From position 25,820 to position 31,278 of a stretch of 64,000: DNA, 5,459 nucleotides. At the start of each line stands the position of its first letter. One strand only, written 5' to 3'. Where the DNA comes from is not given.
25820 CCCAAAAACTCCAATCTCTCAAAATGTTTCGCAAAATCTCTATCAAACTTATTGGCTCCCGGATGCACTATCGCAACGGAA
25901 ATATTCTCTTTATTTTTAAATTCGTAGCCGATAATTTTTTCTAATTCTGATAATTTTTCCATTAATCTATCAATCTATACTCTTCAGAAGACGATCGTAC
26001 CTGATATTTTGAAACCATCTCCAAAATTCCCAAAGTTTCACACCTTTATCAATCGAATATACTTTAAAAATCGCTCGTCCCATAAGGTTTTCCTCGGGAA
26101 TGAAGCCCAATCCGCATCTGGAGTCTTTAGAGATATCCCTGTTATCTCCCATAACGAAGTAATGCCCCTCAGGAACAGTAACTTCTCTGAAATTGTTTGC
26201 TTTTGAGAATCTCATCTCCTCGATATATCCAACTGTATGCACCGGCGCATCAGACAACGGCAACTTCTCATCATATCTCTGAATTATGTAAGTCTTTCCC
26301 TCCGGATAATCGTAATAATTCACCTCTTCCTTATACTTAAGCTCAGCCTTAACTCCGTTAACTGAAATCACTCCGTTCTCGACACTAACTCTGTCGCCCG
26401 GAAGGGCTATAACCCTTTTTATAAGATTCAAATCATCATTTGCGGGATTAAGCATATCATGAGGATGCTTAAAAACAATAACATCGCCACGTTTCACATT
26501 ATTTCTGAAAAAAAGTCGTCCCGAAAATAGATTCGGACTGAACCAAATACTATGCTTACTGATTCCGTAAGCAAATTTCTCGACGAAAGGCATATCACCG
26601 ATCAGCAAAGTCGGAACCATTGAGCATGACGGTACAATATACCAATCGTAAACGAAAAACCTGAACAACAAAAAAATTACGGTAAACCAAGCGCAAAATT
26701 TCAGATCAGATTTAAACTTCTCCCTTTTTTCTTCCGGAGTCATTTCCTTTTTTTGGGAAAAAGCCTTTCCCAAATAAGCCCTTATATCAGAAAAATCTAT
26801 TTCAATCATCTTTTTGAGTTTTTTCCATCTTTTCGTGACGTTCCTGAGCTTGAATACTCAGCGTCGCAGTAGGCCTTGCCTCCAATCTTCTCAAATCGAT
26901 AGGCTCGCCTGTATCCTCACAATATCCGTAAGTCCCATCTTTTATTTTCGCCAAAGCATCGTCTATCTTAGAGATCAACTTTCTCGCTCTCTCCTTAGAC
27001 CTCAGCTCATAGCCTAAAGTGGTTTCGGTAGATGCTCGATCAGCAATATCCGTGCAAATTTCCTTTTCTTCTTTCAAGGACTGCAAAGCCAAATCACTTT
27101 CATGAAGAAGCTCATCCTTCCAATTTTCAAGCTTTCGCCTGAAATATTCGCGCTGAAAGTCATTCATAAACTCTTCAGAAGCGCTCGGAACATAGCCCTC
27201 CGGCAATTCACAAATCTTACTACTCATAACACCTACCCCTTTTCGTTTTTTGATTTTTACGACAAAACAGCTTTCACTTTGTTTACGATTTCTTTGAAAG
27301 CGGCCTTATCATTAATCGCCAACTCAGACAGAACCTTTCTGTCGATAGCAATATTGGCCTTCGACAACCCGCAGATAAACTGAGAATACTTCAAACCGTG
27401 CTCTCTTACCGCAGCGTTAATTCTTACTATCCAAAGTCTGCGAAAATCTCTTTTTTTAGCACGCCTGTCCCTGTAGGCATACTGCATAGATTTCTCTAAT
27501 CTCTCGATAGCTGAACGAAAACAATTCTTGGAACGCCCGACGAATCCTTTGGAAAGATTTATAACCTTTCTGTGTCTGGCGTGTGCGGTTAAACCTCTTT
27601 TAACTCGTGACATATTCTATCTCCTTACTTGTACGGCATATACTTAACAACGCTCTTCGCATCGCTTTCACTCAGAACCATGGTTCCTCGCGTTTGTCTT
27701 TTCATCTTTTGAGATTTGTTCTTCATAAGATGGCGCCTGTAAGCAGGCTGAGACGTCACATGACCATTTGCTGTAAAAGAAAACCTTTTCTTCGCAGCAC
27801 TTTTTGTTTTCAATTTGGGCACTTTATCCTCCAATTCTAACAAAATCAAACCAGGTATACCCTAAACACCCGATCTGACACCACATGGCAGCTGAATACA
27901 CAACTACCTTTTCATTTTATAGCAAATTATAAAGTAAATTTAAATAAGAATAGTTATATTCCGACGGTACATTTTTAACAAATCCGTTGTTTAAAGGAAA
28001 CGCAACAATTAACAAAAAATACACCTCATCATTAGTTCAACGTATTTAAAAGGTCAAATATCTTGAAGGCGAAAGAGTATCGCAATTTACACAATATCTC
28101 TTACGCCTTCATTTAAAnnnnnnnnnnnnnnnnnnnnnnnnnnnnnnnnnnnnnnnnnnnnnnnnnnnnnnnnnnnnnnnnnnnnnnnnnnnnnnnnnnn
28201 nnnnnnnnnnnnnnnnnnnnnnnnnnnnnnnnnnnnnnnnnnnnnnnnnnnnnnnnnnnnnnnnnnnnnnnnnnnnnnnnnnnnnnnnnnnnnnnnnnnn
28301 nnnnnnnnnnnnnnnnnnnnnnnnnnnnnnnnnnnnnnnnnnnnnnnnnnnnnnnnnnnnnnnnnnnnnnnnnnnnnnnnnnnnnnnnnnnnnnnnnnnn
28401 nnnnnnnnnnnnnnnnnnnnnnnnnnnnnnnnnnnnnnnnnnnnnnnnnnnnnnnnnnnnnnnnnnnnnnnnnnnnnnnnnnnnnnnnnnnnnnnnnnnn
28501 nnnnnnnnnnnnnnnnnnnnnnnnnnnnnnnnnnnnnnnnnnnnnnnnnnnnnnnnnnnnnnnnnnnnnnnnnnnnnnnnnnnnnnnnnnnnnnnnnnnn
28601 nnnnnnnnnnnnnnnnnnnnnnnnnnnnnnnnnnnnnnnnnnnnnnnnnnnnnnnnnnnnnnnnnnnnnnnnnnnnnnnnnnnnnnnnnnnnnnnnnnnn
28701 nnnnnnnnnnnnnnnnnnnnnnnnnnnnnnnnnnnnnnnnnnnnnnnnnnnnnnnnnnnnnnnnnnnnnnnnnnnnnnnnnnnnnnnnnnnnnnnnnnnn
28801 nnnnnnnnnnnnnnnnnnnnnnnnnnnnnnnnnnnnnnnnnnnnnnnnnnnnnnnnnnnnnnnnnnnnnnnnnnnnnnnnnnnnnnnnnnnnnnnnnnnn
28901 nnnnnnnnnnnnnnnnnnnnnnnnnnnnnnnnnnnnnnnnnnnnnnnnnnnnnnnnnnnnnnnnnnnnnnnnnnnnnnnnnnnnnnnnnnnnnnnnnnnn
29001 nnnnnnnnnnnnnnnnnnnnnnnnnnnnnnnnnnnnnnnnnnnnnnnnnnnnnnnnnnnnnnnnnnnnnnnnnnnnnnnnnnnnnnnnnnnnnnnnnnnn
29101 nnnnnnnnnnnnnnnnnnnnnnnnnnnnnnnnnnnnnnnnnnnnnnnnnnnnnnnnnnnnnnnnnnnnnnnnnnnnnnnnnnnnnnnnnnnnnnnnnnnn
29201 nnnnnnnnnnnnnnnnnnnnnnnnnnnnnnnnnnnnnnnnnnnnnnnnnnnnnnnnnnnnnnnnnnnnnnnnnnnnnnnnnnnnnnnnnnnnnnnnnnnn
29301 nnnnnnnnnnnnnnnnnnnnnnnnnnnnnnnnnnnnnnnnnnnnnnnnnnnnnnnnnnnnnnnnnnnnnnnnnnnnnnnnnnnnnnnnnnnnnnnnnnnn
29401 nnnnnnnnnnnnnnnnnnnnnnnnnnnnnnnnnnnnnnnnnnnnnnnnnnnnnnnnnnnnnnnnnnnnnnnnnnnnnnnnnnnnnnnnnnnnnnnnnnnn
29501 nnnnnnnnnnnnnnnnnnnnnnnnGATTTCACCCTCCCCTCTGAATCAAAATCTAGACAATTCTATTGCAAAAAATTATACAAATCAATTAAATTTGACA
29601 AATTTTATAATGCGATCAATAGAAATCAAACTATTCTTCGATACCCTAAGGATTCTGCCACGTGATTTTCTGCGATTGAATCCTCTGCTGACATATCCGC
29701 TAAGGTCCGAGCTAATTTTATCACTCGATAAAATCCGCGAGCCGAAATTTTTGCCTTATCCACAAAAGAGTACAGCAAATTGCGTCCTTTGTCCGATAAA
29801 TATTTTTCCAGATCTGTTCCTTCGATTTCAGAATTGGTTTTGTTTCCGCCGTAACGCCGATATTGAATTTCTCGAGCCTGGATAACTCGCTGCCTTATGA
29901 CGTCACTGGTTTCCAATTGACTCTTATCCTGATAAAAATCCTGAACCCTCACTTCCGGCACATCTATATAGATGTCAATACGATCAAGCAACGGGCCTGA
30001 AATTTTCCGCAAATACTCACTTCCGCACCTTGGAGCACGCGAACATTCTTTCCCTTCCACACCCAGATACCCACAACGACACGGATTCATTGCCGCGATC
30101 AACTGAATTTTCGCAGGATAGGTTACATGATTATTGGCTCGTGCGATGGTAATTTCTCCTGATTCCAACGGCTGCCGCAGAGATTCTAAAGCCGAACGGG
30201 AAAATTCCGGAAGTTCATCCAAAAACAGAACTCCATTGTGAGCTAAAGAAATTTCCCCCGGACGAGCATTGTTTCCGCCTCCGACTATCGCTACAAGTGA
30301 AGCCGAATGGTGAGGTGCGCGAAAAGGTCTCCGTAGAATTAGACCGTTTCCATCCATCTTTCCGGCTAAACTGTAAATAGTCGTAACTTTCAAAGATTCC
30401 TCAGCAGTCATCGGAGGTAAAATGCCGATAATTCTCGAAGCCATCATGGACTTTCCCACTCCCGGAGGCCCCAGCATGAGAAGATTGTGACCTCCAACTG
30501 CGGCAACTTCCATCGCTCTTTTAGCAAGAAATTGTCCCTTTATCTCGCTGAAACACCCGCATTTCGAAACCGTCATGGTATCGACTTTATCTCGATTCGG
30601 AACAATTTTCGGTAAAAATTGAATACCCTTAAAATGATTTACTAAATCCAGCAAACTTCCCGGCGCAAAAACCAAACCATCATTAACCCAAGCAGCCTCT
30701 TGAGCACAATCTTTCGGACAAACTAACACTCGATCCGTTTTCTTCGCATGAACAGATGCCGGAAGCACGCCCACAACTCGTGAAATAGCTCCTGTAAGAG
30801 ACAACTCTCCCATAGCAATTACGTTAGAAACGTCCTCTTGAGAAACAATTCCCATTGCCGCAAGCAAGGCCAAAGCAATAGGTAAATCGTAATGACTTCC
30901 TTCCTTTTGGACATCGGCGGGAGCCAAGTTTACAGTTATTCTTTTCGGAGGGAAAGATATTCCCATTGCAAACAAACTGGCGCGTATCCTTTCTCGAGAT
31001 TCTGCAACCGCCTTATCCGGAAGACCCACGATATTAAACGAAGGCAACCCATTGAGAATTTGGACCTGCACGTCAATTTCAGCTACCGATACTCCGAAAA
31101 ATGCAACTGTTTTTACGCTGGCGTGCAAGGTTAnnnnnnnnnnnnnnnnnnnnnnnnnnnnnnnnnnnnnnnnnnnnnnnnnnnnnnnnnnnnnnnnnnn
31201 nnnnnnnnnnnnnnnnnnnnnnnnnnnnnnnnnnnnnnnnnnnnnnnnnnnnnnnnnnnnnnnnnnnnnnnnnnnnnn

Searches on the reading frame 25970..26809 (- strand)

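Call 11: search_protein_families(library=pfam, proteins=[window:25970-26809:-], max_evalue=0.001)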
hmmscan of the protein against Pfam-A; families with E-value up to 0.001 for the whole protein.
window:25970-26809:- (279 aa): 1 family
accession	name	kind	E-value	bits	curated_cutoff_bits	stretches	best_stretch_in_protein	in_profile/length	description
PF10502.14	Peptidase_S26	-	6.3e-45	153.6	22.9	1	38-250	7-167/168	Signal peptidase, peptidase S26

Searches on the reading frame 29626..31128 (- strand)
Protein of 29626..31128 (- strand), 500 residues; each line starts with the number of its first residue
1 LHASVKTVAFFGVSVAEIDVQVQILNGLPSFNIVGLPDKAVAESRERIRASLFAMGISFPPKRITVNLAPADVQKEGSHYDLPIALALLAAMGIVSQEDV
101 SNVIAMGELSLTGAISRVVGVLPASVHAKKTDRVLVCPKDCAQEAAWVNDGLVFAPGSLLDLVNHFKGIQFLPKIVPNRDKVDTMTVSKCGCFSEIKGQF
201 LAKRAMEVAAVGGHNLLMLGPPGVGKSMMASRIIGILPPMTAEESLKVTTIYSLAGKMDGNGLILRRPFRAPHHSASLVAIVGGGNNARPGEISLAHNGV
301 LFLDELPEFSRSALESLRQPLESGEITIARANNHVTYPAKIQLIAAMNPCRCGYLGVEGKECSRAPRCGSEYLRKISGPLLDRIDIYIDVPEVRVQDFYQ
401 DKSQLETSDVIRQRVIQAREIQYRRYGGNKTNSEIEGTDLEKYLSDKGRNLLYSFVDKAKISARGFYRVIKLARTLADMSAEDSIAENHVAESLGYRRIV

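Call 4: search_protein_families(library=pfam, proteins=[window:29626-31128:-], max_evalue=0.01)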
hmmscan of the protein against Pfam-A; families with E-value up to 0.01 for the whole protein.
window:29626-31128:- (500 aa): 8 families
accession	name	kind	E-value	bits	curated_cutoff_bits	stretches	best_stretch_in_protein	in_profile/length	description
PF01078.27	Mg_chelatase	-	4.2e-92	307.7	20.3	1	193-396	2-205/207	Magnesium chelatase, subunit ChlI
PF13541.12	ChlI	-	7.3e-40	136.1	27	1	20-139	1-119/121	Subunit ChlI of Mg-chelatase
PF13335.12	Mg_chelatase_C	-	2.2e-24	86.3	26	1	406-497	2-94/94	Magnesium chelatase, subunit ChlI C-terminal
PF07728.20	AAA_5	-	2.2e-09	37.9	22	1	215-351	1-125/139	AAA domain (dynein-related subfamily)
PF00493.29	MCM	-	2.4e-09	37.1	23.3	1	290-354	114-178/224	MCM P-loop domain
PF00158.32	Sigma54_activat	-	2.1e-07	31.2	20.2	1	284-348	80-142/168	Sigma-54 interaction domain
PF00004.35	AAA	-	0.0022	18.9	21.2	0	216-313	1-73/131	ATPase family associated with various cellular activities (AAA)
PF20030.5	bpMoxR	-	0.0051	16.3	27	0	206-234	24-52/205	MoxR domain in the MoxR-vWA-beta-propeller ternary systems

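Call 5: search_protein_families(library=ncbifam, proteins=[window:29626-31128:-], max_evalue=0.01)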
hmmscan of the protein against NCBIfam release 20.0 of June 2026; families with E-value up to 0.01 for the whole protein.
window:29626-31128:- (500 aa): 11 families
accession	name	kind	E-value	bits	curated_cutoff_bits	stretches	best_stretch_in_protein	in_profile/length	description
TIGR00368.1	TIGR00368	hypoth_equivalog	7.6e-160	532.8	362.4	1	7-497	3-499/499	YifB family Mg chelatase-like AAA ATPase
NF007365.0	PRK09862.1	equivalog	9.4e-128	426.9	530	1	4-499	5-494/506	YifB family Mg chelatase-like AAA ATPase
NF038308.1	RNA_repair_RtcR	equivalog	3.9e-07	29.3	650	1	284-348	265-327/530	RNA repair transcriptional activator RtcR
TIGR02902.1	spore_lonB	equivalog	4.3e-07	28.9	723.3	1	190-323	61-201/531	ATP-dependent protease LonB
TIGR02442.1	Cob-chelat-sub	hypoth_equivalog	5.4e-06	25.1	779.45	1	280-349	110-179/641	putative cobaltochelatase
TIGR00764.1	lon_rel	equivalog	2.4e-05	23.1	516.6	1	196-244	20-68/608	ATP-dependent protease LonB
TIGR02903.1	spore_lon_C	equivalog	2.5e-05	23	678.8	0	189-230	149-192/615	Lon family ATP-dependent protease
NF003451.0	PRK05022.1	equivalog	0.00013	20.9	476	1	284-348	271-333/512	nitric oxide reductase transcriptional regulator NorR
TIGR02031.1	BchD-ChlD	equivalog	0.00047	19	499.55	1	283-350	77-144/608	magnesium chelatase ATPase subunit D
TIGR00763.1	lon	equivalog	0.0024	16.4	608.05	0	210-233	350-373/795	endopeptidase La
TIGR02974.1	phageshock_pspF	equivalog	0.0034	16.6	443.55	0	284-348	80-142/336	phage shock protein operon transcriptional activator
